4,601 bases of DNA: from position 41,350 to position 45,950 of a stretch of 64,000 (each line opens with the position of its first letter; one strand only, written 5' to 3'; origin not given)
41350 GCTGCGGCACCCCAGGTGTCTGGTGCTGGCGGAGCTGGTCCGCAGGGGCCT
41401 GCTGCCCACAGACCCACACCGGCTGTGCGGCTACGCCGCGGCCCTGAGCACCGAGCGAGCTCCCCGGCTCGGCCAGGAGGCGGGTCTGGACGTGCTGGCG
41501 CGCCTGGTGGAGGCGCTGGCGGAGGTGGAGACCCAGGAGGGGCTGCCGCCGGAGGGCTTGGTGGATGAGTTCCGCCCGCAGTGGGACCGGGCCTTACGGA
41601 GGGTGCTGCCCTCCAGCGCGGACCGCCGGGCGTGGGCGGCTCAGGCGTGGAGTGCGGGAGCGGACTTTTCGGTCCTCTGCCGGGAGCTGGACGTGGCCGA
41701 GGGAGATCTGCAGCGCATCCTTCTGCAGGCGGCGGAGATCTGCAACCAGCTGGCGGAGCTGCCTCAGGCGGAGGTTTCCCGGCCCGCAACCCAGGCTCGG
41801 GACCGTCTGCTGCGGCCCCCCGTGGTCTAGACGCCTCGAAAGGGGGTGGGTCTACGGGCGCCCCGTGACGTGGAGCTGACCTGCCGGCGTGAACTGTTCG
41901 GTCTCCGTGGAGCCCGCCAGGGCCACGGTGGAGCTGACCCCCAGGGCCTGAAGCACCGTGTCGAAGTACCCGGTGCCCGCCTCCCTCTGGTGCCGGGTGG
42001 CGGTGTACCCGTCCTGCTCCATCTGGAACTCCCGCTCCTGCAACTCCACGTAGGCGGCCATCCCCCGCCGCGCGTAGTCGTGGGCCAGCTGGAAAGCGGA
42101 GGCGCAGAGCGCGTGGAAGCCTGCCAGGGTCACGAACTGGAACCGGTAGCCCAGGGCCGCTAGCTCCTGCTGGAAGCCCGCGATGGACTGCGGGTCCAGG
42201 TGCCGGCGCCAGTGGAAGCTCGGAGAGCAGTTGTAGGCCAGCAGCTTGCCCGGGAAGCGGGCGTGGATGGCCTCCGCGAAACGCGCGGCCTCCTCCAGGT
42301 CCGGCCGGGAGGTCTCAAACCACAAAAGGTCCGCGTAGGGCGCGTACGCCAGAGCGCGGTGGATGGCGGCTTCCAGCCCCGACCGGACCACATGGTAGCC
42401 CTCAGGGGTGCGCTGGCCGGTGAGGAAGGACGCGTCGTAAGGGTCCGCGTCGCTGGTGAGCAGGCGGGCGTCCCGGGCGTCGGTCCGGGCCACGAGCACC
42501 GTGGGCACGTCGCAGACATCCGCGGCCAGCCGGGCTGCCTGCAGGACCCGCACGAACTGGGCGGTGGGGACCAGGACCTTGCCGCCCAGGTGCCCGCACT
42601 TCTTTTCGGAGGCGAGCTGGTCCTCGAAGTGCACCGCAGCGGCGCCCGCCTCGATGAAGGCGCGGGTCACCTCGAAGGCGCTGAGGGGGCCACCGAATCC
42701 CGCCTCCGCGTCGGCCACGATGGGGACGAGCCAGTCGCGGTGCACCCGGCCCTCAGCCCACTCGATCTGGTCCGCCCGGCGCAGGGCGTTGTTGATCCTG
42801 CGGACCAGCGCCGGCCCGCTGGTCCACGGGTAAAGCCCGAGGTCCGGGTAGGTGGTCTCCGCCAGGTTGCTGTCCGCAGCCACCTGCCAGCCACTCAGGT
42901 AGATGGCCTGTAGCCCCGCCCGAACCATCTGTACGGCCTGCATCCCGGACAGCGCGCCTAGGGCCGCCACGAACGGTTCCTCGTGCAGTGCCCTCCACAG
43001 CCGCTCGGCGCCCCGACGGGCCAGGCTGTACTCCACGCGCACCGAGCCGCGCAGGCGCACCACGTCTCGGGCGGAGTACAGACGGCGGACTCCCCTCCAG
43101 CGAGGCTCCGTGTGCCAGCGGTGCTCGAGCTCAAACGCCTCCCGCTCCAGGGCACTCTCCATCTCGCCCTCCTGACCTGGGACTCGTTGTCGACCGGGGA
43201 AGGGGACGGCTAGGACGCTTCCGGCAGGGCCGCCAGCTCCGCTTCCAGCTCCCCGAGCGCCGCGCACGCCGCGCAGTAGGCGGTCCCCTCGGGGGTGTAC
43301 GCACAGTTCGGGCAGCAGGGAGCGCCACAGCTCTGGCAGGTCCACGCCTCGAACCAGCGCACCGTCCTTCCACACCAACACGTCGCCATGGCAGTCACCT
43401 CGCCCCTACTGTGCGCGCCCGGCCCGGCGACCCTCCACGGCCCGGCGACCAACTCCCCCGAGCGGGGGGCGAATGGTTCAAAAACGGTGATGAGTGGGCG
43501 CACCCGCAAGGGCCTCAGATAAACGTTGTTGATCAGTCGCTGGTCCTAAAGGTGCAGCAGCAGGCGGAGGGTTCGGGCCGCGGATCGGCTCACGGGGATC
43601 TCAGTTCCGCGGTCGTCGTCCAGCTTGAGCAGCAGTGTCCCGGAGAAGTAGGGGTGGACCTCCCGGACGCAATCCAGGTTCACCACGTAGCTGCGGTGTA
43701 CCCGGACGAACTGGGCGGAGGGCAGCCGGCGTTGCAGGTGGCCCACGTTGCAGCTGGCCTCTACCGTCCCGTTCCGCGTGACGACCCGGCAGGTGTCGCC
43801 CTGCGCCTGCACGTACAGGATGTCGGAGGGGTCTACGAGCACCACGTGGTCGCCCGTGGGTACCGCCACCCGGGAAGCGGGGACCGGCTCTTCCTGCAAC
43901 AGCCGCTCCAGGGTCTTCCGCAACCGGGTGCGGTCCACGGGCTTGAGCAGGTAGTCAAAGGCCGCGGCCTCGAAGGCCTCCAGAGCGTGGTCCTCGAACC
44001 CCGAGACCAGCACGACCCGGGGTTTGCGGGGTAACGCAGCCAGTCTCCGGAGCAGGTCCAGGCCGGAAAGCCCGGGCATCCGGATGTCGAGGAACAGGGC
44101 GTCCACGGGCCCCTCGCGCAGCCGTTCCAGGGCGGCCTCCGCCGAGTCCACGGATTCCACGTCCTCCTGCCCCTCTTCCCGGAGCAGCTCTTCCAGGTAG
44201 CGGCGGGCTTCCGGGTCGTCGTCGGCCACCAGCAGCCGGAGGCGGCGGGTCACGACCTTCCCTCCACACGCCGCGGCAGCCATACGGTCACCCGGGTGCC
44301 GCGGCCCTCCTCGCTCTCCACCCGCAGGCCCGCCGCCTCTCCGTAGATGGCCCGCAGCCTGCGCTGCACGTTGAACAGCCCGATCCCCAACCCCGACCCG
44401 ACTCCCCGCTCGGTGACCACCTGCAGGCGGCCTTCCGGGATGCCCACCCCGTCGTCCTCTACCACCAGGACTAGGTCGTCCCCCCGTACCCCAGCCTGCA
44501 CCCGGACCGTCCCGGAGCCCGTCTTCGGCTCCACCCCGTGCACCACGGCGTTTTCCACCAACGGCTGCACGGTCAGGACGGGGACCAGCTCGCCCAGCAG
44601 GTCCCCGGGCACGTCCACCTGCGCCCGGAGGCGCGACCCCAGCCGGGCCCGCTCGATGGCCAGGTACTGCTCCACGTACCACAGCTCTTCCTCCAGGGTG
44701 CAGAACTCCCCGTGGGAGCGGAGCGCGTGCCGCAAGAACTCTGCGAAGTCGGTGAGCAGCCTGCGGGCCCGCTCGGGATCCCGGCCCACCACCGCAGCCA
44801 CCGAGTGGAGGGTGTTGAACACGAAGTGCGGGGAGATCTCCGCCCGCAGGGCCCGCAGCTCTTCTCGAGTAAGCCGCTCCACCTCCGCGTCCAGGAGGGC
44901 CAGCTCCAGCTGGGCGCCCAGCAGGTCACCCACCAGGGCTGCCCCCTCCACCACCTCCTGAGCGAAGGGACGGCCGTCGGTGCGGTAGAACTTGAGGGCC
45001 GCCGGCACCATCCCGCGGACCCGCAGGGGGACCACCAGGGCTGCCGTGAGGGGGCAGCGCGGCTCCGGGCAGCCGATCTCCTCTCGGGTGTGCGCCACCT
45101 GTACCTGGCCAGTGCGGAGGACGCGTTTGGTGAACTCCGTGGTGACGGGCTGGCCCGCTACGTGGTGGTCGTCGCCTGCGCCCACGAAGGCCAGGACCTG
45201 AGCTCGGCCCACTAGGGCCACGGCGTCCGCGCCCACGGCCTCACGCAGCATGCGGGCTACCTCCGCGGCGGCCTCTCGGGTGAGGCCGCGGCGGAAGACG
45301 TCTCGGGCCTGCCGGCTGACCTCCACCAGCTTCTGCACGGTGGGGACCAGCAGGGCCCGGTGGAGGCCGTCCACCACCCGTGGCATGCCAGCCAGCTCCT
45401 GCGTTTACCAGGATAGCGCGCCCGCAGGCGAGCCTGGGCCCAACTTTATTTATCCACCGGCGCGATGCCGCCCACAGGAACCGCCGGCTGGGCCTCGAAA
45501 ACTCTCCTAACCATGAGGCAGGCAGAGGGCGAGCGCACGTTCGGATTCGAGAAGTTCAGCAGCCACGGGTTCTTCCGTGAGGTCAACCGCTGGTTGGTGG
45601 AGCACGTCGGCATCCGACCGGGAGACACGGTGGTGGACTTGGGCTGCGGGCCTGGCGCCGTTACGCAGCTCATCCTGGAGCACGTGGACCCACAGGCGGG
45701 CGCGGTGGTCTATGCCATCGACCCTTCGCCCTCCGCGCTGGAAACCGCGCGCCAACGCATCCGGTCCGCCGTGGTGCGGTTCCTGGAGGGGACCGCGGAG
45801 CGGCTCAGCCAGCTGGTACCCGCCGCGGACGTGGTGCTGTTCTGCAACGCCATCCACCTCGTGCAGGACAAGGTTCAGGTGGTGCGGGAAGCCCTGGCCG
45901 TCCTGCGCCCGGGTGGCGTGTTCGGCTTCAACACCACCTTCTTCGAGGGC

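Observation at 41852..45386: GAF-histidine kinase / LytTR regulator directly upstream of a Cys-rich mini-protein and isocitrate lyase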

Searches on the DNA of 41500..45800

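Call 89: search_rna_families(source=window, start=41500, end=45800, threshold=evalue, max_evalue=1)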
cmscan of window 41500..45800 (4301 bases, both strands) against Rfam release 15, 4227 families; matches with E-value up to 1: 0.
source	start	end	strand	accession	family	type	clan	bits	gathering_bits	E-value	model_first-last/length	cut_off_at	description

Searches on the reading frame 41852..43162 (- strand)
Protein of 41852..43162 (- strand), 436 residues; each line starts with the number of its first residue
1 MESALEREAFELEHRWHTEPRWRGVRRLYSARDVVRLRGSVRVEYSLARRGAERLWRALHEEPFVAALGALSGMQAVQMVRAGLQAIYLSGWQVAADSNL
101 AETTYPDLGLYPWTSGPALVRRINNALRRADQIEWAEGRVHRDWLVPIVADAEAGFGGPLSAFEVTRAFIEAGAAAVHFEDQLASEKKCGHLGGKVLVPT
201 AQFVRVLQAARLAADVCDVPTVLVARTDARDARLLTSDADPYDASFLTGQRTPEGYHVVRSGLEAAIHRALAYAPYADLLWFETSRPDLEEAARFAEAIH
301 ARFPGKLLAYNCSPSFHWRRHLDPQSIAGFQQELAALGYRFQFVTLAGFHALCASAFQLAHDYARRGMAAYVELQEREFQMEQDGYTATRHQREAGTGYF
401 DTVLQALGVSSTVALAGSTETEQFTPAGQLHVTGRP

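Call 4: search_protein_families(library=pfam, proteins=[window:41852-43162:-], max_evalue=0.01)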
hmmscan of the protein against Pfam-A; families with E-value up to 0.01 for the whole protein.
window:41852-43162:- (436 aa): 2 families
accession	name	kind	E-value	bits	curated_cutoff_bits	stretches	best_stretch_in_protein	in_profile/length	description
PF00463.27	ICL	-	8.7e-97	325.2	26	2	14-253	6-257/526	Isocitrate lyase family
PF13714.12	PEP_mutase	-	2.7e-16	60.3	31.5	1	57-299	2-192/240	Phosphoenolpyruvate phosphomutase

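Call 67: search_protein_families(library=ncbifam, proteins=[window:41852-43162:-], max_evalue=0.01)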
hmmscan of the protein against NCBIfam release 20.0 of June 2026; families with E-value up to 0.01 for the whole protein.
window:41852-43162:- (436 aa): 6 families
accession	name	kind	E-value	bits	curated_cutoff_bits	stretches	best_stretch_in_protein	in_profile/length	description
NF011645.0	PRK15063.1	equivalog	2.7e-214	711.9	562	1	6-424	7-428/430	isocitrate lyase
TIGR01346.1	isocit_lyase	equivalog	7e-165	549.4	275.9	2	11-251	3-256/527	isocitrate lyase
NF005074.0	PRK06498.1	equivalog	7.8e-41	140.2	446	4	142-234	175-268/531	isocitrate lyase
TIGR02317.1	prpB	equivalog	7.6e-30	104.1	354.4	1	54-231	4-156/285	methylisocitrate lyase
NF008455.0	PRK11320.1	equivalog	3e-24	85.8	353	1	53-233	9-165/295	methylisocitrate lyase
TIGR02319.1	CPEP_Pphonmut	equivalog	4.1e-14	52.5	420.05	1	146-232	78-161/294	carboxyvinyl-carboxyphosphonate phosphorylmutase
